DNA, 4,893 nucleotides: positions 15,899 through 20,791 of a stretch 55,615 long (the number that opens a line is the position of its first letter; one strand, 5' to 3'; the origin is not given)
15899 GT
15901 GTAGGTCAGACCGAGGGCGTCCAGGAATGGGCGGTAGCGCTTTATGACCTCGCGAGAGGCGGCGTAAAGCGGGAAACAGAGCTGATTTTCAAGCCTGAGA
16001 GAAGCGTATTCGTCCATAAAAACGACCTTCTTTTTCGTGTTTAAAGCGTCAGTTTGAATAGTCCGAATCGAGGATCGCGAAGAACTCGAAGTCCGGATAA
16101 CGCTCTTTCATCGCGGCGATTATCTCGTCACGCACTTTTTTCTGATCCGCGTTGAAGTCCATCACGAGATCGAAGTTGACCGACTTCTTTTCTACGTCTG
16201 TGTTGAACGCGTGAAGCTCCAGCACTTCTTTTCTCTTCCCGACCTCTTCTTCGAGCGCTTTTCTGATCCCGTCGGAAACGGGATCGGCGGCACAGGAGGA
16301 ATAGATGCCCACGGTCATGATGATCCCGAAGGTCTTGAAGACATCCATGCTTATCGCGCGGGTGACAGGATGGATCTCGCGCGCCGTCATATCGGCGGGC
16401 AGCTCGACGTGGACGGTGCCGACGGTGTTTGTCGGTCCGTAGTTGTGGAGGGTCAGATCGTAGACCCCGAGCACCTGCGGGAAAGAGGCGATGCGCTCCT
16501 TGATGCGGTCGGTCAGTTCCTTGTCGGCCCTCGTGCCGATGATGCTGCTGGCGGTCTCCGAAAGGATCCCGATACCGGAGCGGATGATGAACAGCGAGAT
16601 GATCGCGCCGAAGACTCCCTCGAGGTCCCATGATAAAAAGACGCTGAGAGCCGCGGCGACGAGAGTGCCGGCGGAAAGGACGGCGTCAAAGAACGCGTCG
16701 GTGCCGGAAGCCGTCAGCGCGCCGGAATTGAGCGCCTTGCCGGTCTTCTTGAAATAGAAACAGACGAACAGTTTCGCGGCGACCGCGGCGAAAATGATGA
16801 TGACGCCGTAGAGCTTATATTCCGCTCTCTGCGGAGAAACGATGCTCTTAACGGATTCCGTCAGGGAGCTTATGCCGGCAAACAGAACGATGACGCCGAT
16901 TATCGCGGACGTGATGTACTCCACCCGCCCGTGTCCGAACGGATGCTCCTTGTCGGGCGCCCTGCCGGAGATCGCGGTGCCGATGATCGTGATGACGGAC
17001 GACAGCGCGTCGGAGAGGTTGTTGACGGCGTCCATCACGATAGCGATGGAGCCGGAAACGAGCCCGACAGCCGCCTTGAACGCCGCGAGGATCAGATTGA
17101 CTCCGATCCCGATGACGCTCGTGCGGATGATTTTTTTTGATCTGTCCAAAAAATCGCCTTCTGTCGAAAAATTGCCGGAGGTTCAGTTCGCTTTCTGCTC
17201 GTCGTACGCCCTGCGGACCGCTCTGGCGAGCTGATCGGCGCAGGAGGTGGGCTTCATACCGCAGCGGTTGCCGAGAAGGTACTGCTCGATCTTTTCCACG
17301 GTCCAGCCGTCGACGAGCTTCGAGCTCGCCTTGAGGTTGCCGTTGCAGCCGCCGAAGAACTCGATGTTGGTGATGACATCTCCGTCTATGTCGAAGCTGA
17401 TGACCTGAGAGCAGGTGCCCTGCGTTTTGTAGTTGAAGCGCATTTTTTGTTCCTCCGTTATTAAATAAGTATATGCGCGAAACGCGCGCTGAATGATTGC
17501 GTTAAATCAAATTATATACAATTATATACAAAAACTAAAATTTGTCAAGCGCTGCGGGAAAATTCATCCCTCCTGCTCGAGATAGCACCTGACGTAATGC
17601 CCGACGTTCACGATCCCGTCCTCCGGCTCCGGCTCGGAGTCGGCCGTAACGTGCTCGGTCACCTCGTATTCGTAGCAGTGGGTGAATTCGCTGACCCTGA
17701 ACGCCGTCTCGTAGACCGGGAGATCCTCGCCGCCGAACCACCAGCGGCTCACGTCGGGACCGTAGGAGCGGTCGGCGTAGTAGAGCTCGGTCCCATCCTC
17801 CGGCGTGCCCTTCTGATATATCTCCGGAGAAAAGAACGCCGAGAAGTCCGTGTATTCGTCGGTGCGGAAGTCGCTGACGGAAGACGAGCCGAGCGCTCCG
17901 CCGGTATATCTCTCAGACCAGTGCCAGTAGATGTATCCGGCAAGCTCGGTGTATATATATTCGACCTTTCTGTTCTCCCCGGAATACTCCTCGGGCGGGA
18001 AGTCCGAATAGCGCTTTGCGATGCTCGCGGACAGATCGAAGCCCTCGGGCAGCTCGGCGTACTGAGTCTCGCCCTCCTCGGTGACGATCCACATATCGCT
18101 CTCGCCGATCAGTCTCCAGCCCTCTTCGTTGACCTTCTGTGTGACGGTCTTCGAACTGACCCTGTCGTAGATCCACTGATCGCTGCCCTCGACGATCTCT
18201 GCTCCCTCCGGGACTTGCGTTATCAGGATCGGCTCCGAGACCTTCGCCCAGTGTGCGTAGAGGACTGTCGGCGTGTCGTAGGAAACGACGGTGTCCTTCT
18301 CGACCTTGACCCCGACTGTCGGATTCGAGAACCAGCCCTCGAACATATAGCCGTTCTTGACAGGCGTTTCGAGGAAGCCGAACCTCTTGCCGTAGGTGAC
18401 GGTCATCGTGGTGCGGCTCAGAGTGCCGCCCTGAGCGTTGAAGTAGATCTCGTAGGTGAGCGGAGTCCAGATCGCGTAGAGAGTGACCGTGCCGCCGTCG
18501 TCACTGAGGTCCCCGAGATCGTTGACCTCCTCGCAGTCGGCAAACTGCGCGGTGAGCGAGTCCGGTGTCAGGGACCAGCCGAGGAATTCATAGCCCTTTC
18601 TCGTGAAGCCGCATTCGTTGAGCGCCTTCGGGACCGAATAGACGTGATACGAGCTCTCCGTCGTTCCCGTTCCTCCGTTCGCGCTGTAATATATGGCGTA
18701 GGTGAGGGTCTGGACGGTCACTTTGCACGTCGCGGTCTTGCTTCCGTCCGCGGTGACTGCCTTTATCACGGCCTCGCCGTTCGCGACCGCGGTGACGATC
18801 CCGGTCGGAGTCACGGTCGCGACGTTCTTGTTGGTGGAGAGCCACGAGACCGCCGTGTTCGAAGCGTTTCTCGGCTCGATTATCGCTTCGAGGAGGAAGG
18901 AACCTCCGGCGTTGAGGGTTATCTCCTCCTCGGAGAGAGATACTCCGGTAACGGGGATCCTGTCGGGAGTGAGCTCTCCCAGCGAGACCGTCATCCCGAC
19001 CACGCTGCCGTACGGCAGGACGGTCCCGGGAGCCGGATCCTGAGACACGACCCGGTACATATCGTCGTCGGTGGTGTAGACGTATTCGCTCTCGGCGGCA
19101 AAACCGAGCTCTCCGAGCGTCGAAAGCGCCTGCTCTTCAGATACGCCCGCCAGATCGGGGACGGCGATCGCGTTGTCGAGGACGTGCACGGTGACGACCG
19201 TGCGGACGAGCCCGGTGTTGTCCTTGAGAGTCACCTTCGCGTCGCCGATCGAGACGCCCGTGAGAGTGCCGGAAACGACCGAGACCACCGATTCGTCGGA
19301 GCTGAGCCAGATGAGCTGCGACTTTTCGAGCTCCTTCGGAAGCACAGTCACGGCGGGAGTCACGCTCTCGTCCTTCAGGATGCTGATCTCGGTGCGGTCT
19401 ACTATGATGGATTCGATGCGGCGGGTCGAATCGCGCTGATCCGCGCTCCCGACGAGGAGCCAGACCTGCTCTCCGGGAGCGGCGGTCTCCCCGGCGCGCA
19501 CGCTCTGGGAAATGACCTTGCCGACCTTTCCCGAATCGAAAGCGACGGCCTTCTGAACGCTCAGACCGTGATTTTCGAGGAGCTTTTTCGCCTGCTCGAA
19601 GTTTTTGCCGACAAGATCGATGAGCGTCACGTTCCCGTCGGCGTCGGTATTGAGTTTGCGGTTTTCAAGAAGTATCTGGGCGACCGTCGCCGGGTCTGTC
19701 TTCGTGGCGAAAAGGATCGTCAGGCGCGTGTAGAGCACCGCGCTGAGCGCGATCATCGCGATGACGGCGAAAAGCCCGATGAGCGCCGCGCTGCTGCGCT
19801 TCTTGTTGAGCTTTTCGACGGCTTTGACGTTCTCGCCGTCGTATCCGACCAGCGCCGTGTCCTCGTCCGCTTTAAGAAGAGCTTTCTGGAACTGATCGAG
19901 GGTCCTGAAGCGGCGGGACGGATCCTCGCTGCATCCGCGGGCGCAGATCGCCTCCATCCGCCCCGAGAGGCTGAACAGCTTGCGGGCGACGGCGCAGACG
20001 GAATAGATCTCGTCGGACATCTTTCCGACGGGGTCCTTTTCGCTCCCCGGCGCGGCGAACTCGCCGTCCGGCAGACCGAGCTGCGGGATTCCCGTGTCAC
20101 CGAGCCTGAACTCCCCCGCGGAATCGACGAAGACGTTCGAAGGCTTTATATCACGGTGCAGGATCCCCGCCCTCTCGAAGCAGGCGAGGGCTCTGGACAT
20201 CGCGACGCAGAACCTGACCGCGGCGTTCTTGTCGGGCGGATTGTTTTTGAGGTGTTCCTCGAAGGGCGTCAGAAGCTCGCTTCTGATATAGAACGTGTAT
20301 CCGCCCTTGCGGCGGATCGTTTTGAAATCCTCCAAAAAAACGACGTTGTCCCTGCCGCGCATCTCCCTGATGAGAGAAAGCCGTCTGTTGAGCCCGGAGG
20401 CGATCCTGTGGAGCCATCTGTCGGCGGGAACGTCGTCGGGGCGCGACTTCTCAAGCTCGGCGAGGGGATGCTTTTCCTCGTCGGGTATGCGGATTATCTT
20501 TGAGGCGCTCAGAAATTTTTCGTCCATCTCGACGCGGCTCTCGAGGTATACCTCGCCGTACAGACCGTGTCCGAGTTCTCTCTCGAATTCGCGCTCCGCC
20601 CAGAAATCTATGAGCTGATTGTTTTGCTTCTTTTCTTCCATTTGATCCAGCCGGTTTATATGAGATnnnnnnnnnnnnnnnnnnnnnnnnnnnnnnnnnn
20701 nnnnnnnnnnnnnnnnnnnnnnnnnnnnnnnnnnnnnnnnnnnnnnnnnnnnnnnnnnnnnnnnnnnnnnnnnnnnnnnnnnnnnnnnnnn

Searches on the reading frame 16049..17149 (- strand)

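Call 42: search_protein_families(library=pfam, proteins=[window:16049-17149:-], max_evalue=0.00001)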
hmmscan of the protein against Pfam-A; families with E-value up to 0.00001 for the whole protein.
window:16049-17149:- (366 aa): 2 families
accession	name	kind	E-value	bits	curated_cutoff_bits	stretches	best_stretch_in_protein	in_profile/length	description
PF01545.26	Cation_efflux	-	3.4e-37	128.6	26.6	1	12-203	2-197/198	Cation efflux family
PF16916.11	ZT_dimer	-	3.2e-11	43.5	26.7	1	209-276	2-68/78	Dimerisation domain of Zinc Transporter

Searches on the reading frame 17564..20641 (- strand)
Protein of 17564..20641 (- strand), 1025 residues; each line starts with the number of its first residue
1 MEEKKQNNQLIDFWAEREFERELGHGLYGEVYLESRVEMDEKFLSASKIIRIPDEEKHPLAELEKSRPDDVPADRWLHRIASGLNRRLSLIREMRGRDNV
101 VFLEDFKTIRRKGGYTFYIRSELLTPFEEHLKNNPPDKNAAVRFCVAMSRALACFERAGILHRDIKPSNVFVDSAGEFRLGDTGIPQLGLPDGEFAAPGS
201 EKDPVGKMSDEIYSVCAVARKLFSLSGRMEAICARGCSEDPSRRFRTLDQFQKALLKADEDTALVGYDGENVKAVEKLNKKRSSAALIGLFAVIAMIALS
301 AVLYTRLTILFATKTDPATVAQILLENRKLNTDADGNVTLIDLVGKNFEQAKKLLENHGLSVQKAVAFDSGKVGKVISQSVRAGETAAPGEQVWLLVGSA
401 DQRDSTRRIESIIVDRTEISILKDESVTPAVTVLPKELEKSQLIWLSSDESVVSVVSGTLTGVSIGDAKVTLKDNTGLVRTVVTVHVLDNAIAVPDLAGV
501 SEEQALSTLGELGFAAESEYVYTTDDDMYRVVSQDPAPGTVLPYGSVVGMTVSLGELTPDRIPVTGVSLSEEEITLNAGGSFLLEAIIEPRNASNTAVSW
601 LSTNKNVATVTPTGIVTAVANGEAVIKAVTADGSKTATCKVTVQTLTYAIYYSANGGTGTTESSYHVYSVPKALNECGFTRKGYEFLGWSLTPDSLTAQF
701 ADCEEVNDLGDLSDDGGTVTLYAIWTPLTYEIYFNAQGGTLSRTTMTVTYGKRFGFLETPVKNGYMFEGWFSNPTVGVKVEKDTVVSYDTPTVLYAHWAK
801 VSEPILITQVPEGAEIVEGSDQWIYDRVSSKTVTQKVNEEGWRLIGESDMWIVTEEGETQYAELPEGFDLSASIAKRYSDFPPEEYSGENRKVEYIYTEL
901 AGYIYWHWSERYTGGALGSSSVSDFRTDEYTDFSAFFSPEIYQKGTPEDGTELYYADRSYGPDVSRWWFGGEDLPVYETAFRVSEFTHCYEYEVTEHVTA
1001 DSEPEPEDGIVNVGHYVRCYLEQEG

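Call 42: search_protein_families(library=pfam, proteins=[window:17564-20641:-], max_evalue=0.00001)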
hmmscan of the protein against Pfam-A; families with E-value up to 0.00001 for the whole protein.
window:17564-20641:- (1025 aa): 4 families
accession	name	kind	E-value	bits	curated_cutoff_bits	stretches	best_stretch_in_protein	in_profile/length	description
PF02368.24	Big_2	-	5e-23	81.3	22.8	2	563-641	1-79/79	Bacterial Ig-like domain (group 2)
PF03793.24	PASTA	-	7.5e-22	77.5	23.2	2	338-398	1-63/64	PASTA domain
PF09479.16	Flg_new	-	1.1e-19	70.7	27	1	730-797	1-65/65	Listeria-Bacteroides repeat domain (List_Bact_rpt)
PF00069.31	Pkinase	-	1.1e-08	35.2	31.7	1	19-185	3-144/263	Protein kinase domain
